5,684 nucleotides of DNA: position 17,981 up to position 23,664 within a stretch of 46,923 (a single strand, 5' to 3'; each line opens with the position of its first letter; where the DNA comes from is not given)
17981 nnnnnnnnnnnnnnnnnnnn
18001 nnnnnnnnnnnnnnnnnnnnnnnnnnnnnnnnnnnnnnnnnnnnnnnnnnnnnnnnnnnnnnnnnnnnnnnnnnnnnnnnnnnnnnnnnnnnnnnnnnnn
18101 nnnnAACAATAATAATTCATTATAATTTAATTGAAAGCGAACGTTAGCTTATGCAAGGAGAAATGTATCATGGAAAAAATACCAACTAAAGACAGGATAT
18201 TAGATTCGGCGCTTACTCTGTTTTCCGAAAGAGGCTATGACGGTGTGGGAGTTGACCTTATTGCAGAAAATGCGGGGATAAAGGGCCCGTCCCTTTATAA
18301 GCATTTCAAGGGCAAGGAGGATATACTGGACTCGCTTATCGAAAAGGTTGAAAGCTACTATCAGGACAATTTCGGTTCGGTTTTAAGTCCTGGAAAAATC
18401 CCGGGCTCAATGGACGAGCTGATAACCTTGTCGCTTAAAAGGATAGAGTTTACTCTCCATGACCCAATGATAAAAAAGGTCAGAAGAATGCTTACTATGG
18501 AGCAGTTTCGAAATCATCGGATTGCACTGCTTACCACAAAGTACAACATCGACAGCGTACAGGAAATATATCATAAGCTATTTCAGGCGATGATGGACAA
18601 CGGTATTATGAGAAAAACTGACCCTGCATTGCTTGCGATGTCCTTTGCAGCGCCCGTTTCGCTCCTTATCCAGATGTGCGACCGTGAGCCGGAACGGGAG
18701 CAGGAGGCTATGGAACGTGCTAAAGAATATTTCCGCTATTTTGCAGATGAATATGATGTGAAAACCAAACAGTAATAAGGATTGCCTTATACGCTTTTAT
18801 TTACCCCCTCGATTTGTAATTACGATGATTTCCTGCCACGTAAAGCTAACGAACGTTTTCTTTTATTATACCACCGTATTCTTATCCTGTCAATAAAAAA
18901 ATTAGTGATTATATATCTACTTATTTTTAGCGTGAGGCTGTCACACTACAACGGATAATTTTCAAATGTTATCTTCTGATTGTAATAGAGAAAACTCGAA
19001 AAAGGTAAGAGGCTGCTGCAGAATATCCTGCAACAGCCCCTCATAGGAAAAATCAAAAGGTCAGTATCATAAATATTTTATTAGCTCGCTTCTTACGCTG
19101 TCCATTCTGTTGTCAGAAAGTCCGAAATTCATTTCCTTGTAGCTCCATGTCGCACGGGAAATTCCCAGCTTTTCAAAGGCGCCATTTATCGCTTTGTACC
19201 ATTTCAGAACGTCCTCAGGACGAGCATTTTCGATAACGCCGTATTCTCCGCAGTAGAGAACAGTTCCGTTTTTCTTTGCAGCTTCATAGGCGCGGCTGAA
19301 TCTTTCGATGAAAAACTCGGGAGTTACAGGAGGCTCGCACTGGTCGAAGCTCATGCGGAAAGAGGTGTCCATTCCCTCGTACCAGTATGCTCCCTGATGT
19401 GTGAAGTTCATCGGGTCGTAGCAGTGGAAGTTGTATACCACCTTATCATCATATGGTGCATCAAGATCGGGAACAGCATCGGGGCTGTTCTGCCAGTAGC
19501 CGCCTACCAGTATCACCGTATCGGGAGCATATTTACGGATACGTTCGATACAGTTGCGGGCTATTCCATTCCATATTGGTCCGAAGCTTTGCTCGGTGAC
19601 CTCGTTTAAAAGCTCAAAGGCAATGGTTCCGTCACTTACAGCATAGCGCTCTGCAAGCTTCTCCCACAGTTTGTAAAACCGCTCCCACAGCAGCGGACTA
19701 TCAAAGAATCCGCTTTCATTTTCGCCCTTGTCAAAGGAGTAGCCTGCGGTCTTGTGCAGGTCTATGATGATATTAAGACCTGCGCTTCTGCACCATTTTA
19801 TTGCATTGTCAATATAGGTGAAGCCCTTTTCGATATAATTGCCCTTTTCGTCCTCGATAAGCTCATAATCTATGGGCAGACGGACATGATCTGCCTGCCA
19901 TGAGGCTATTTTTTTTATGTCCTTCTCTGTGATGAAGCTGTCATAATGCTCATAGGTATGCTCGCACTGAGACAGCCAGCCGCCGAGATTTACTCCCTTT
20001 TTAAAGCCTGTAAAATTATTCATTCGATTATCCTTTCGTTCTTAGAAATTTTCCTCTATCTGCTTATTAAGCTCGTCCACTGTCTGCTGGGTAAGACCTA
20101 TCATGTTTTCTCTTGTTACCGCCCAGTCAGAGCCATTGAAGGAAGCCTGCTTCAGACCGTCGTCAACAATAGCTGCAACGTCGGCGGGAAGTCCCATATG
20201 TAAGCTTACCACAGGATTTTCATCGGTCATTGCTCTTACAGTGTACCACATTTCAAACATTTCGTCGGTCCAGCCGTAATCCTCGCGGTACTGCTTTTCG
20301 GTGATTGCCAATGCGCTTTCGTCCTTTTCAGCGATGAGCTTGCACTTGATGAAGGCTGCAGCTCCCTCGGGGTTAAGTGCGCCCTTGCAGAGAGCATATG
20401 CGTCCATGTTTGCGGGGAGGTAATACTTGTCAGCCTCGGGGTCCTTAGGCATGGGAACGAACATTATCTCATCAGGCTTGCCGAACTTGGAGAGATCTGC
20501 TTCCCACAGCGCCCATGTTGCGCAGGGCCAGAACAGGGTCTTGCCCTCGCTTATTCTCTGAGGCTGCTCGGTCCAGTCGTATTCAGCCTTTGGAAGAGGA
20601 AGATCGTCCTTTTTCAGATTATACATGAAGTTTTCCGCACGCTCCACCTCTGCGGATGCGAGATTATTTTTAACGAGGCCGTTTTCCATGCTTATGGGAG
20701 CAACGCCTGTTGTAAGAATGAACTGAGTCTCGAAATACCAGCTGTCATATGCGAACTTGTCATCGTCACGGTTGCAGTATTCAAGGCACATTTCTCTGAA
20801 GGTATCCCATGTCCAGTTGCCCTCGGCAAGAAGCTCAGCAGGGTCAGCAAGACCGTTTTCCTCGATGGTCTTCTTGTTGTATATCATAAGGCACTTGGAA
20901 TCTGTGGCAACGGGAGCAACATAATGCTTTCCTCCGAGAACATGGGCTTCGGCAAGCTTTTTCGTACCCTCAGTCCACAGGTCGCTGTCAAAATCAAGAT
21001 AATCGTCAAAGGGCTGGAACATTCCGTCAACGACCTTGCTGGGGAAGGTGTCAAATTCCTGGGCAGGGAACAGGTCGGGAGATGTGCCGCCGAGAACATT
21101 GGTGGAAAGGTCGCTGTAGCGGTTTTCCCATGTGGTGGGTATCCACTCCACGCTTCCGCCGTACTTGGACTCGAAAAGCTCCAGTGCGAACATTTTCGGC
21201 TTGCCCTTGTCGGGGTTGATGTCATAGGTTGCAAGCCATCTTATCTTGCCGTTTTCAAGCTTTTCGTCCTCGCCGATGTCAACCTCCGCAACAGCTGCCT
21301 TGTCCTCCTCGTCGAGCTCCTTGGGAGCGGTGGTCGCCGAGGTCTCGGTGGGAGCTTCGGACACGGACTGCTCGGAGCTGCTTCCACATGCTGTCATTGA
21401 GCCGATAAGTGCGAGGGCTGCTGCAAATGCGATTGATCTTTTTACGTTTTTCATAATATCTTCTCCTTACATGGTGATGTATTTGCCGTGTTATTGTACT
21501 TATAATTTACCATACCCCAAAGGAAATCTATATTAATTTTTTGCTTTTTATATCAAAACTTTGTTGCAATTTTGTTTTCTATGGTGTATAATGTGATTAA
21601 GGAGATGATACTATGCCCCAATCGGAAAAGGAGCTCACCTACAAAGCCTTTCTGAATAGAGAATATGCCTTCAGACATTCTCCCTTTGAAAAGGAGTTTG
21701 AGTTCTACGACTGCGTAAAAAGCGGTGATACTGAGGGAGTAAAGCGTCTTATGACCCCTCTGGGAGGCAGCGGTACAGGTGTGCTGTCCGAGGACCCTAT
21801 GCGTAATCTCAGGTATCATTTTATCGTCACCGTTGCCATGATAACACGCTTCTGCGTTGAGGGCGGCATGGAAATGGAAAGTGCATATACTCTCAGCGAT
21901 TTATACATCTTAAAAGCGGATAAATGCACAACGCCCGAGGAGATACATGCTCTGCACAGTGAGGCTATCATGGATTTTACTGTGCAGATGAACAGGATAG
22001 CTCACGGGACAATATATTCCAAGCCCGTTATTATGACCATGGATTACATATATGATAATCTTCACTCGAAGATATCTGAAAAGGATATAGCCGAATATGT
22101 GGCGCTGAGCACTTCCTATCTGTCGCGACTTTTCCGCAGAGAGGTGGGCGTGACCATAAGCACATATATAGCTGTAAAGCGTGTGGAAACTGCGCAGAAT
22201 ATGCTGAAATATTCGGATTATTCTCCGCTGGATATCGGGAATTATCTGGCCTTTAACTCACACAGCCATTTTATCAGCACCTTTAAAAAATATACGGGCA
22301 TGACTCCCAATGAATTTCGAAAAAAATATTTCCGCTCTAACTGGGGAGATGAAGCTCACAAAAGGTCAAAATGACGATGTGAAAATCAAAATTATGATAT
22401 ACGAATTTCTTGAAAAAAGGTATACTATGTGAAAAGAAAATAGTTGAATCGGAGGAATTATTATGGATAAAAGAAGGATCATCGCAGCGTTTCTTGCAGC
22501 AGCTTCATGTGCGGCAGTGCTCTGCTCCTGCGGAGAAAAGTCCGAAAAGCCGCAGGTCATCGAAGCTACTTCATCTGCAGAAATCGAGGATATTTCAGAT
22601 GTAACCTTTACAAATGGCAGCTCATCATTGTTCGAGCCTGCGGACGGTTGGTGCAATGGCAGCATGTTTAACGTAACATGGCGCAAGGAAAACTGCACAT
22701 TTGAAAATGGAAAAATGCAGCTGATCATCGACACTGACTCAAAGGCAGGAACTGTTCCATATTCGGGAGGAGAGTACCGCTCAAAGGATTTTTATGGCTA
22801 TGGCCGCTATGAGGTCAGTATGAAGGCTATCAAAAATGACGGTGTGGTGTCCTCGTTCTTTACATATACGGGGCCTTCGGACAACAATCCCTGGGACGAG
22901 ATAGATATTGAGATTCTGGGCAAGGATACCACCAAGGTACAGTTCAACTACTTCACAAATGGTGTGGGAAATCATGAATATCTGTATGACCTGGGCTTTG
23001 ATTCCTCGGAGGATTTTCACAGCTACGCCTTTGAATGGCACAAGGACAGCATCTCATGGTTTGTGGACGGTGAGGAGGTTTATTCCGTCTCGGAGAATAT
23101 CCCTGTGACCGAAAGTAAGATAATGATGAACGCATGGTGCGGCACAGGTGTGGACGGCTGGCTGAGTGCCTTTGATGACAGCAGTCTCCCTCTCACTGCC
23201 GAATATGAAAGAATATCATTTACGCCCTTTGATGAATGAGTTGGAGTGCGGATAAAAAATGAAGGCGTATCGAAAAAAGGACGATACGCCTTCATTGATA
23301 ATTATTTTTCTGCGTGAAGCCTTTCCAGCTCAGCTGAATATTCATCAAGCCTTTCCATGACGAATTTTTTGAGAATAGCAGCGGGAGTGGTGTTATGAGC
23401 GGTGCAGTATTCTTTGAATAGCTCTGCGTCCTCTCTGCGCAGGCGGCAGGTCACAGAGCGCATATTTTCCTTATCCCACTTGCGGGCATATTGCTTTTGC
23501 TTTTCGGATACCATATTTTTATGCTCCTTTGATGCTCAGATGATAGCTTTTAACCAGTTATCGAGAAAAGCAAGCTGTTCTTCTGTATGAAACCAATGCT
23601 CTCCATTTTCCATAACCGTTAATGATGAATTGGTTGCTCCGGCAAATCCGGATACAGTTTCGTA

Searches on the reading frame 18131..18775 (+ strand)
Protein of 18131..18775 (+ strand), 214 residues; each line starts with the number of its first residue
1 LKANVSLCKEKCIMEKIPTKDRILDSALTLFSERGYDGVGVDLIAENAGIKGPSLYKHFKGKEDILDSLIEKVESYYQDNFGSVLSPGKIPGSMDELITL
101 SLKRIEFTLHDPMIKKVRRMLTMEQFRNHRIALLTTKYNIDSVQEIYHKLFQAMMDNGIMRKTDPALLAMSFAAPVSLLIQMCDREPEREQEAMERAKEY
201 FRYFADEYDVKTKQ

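Call 115: search_protein_families(library=pfam, proteins=[window:18131-18775:+], max_evalue=0.001)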
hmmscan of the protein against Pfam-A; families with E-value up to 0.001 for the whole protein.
window:18131-18775:+ (214 aa): 1 family
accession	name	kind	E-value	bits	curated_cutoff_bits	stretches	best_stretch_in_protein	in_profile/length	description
PF00440.29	TetR_N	-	6e-16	58.4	24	1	23-68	1-46/47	Bacterial regulatory proteins, tetR family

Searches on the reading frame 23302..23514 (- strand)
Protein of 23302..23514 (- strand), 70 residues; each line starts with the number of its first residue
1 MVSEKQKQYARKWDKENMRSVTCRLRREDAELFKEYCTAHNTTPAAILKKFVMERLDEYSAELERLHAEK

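Call 115: search_protein_families(library=pfam, proteins=[window:23302-23514:-], max_evalue=0.001)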
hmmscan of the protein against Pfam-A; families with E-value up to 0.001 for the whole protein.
window:23302-23514:- (70 aa): 1 family
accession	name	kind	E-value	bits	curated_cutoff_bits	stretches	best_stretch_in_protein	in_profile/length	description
PF19807.5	DUF6290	-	5.9e-07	30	27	1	18-58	1-41/72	Family of unknown function (DUF6290)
